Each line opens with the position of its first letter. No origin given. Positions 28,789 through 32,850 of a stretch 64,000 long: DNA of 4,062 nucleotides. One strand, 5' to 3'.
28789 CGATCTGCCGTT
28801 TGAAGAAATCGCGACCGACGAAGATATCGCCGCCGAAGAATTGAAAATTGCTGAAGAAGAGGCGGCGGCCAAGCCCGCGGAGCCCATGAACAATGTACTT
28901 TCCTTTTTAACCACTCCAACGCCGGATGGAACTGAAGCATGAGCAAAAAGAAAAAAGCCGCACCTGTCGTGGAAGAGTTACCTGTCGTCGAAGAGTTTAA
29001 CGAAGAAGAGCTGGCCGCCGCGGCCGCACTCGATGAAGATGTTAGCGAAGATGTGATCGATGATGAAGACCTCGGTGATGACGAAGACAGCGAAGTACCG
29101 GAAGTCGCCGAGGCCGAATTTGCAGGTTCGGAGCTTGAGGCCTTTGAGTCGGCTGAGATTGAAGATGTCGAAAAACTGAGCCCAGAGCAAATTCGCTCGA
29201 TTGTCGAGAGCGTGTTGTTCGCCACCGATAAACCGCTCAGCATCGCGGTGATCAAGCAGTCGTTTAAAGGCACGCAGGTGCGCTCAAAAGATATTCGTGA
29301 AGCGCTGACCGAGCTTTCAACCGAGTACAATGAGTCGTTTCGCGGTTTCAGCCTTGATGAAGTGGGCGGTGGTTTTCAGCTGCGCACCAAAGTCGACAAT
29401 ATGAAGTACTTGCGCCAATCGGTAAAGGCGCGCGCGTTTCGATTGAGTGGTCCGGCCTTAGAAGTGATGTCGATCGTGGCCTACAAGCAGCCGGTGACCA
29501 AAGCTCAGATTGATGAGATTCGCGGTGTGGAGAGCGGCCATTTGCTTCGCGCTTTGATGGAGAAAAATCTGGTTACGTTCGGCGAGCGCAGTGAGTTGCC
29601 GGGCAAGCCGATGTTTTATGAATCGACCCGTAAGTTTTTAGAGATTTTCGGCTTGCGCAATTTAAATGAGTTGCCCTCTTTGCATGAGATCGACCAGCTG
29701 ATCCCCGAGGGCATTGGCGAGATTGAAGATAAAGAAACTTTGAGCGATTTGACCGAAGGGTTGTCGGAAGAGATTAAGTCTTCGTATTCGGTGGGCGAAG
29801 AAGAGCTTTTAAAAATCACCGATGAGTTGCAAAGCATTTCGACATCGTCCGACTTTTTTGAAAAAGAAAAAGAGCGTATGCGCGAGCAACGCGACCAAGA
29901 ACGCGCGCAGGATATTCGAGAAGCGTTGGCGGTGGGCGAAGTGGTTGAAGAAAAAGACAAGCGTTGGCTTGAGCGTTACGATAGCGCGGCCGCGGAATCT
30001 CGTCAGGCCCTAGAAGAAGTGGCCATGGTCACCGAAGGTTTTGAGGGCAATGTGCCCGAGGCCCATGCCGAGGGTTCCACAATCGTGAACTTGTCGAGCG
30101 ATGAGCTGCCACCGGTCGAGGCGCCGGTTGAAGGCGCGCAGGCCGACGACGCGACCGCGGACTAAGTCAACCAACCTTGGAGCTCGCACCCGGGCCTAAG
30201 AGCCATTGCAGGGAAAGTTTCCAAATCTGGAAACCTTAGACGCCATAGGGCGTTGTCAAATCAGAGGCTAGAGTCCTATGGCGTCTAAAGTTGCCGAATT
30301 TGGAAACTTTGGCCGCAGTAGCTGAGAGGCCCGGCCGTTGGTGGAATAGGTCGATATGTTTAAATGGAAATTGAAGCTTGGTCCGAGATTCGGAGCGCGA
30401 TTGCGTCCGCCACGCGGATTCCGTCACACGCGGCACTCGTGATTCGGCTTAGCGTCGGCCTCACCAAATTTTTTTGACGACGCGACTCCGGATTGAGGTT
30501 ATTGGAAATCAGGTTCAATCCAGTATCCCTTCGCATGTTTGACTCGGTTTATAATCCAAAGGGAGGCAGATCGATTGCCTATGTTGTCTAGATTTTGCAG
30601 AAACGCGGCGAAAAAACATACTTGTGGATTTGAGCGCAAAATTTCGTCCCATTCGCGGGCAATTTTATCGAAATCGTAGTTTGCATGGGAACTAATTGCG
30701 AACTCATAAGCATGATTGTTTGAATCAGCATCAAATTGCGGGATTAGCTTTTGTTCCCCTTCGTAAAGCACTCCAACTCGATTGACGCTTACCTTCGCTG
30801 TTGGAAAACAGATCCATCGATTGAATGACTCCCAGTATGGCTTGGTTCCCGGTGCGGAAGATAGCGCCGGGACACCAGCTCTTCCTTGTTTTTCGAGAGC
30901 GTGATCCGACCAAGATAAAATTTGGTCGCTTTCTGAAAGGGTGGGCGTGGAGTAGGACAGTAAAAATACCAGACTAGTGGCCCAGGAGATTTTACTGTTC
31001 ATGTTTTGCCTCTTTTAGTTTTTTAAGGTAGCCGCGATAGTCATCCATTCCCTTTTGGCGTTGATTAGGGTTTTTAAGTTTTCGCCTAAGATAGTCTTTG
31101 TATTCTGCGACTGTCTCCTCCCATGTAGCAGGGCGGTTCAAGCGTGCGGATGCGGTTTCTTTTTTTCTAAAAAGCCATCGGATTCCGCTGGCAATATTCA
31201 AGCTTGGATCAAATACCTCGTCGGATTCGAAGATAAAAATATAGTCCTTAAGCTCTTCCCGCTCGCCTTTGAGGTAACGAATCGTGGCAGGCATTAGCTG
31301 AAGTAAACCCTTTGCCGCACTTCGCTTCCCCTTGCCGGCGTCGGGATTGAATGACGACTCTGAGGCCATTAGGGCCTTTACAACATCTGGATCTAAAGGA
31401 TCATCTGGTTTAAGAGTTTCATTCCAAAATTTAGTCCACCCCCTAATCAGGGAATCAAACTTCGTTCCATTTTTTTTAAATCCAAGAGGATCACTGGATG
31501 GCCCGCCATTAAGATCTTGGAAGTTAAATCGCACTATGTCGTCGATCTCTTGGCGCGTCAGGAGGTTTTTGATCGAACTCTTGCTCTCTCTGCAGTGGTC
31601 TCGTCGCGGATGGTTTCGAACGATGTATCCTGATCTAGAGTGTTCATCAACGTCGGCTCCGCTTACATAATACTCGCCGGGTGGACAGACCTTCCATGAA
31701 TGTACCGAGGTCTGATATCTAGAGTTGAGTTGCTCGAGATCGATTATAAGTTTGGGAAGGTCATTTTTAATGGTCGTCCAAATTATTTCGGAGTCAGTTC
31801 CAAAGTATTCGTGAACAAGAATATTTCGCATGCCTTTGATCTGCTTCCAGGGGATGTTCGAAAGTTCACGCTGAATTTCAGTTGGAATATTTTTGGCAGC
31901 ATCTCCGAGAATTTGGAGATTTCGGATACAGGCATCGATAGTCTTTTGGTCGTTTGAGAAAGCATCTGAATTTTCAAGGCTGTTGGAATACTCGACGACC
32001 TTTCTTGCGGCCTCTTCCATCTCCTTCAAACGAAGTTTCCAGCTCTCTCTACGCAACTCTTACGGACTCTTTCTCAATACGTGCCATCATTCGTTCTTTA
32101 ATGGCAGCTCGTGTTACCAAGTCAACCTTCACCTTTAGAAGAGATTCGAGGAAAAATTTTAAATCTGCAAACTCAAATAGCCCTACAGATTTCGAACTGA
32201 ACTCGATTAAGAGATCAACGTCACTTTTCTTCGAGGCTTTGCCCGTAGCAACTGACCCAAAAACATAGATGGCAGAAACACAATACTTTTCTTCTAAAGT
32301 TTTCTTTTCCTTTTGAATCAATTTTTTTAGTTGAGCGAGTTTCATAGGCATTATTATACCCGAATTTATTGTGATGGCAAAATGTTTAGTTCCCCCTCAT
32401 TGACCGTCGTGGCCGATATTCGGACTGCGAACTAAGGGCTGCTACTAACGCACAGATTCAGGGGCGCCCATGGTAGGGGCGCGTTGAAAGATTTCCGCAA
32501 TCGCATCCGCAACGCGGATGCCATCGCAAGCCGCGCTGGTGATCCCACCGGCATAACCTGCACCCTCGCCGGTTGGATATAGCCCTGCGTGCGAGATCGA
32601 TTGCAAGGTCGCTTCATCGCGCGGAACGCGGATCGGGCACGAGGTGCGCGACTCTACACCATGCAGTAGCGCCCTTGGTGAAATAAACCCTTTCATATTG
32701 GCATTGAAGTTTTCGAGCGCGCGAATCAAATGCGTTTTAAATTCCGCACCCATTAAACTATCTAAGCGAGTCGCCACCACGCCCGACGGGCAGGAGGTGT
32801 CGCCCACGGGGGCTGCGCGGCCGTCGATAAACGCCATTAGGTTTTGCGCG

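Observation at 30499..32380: MNT antitoxin + HepT (HEPN RNase) toxin fused to a lytic-transglycosylase module + overlapping secreted protein: an unusual three-gene cassette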

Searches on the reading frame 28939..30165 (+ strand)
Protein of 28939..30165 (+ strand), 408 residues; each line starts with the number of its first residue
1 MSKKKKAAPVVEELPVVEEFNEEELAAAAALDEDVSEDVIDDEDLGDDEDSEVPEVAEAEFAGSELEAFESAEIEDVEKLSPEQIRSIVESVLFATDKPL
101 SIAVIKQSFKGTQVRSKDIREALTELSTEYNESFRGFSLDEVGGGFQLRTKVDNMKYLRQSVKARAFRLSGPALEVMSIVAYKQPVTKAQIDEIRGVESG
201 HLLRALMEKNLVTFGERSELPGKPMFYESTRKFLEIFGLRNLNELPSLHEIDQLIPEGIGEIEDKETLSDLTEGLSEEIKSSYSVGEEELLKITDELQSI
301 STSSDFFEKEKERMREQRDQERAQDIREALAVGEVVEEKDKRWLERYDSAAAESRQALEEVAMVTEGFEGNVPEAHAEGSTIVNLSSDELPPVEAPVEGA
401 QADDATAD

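Call 3: search_protein_families(library=pfam, proteins=[window:28939-30165:+], max_evalue=0.1)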
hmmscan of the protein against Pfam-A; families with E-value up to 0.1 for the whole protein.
window:28939-30165:+ (408 aa): 2 families
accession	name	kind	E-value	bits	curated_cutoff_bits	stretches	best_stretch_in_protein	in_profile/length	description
PF04079.22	SMC_ScpB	-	1.3e-47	161.8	27.4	1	88-248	2-160/160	Segregation and condensation complex subunit ScpB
PF10437.14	Lip_prot_lig_C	-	0.042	14.2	24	0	96-141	35-80/85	Bacterial lipoate protein ligase C-terminus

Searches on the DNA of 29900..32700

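Call 61: search_rna_families(source=window, start=29900, end=32700, threshold=evalue, max_evalue=1)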
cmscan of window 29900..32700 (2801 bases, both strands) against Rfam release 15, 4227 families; matches with E-value up to 1: 2.
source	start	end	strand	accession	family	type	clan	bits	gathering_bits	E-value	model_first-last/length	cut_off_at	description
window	30215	30307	-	RF04230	mir-9261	Gene; miRNA;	-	31.6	86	0.00081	1-92/92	no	mir-9261 microRNA precursor family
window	31815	31896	+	RF00898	mir-242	Gene; miRNA;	-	23.7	54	0.11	1-77/77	no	mir-242 microRNA precursor family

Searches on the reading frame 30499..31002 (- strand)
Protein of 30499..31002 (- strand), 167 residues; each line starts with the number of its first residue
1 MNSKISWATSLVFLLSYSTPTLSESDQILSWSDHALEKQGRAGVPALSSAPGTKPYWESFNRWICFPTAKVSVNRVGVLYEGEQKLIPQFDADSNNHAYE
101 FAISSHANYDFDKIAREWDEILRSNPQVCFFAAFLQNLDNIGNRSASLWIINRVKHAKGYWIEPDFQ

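Call 3: search_protein_families(library=pfam, proteins=[window:30499-31002:-], max_evalue=0.1)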
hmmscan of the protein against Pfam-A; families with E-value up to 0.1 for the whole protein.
window:30499-31002:- (167 aa): 0 families

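Call 4: search_protein_families(library=ncbifam, proteins=[window:30499-31002:-], max_evalue=0.1)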
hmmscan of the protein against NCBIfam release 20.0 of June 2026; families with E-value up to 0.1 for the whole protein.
window:30499-31002:- (167 aa): 0 families

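Call 5: search_protein_families(library=padloc, proteins=[window:30499-31002:-], max_evalue=0.1)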
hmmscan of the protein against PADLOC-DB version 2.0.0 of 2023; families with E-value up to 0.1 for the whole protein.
window:30499-31002:- (167 aa): 0 families

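Call 22: find_homologous_proteins(query=window:30499-31002:-)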
Query window:30499-31002:- (167 aa): 1 proteins with E <= 0.001 among 51 candidates.
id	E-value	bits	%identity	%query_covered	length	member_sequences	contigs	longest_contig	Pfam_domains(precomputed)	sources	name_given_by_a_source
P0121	2.8e-110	384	100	100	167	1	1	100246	-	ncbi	-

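Call 39: search_protein_representatives(protein=window:30499-31002:-)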
Query: 167 residues. Proteins with E-value up to 0.001 (for the whole library): 156; up to 1e-10: 92; up to 1e-30: 2. The best 150 are listed.
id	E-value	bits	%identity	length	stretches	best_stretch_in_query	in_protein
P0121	9.1e-111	383.5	100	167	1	1-167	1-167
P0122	6.0e-31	123.7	40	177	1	6-165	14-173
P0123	1.7e-30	122.2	38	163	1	16-164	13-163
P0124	1.1e-29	119.6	42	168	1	5-164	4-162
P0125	3.0e-29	118.2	32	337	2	16-162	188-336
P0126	7.4e-29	116.9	39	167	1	8-162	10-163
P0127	1.3e-25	106.3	38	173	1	12-164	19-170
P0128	2.5e-22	95.7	40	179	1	25-166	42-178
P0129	3.4e-22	95.2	36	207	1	17-164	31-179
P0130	6.7e-22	94.3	34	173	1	11-165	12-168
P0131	3.8e-21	91.8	38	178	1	11-164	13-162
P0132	1.4e-20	90.0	32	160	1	26-164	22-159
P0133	1.8e-20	89.6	38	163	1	7-165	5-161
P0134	3.8e-20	88.6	33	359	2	27-162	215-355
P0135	6.0e-20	87.9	35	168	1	23-165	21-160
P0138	3.3e-18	82.3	37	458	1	15-166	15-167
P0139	4.6e-18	81.8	40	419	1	27-163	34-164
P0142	9.2e-18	80.8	30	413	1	24-165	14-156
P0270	8.6e-05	38.6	29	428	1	25-161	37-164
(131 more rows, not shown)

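Call 44: search_protein_families(library=phrogs, proteins=[window:30499-31002:-], max_evalue=0.01)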
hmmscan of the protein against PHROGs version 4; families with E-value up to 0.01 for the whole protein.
window:30499-31002:- (167 aa): 0 families

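Call 49: predict_structure(alignment_id=A3)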
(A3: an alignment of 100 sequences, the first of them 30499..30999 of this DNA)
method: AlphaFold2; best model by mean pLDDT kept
length: 166 residues; sequences in the alignment: 100
mean_pLDDT: 93.6   pTM: 0.84
mean pLDDT of the five models: 93.6, 93.3, 93.2, 92.1, 91.7
residues with pLDDT >= 90: 140; 70-90: 22; 50-70: 3; < 50: 1
segments of 3 or more residues with pLDDT < 50: none
pLDDT, mean of each block of 10 residues (from residue 1): 81 84 84 97 97 97 97 97 97 97 94 97 97 97 97 97 77
secondary structure, 60 per line:
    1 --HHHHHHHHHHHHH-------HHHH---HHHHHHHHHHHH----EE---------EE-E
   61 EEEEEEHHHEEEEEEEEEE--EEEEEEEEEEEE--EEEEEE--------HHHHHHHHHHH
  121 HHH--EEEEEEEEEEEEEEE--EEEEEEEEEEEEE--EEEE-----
elements in order: H3-15 H23-26 H30-41 E60-66 E70-79 E82-93 E96-101 H110-123 E126-140 E143-155 E158-161

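Call 54: search_protein_families(library=pfam, proteins=[P0138, P0139, P0142, P0270, P0125], max_evalue=0.01)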
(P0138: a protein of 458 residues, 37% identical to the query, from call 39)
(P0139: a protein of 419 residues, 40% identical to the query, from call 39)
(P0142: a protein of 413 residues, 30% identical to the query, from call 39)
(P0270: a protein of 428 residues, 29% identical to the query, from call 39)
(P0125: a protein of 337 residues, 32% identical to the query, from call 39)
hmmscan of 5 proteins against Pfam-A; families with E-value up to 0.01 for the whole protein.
P0138 (458 aa): 0 families

P0139 (419 aa): 0 families

P0142 (413 aa): 0 families

P0270 (428 aa): 0 families

P0125 (337 aa): 0 families

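Call 69: search_solved_structures(query=A3, max_evalue=1)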
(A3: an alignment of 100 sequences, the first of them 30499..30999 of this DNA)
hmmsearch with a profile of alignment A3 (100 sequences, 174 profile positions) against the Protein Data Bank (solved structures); distinct sequences matched with E-value up to 1: 0.
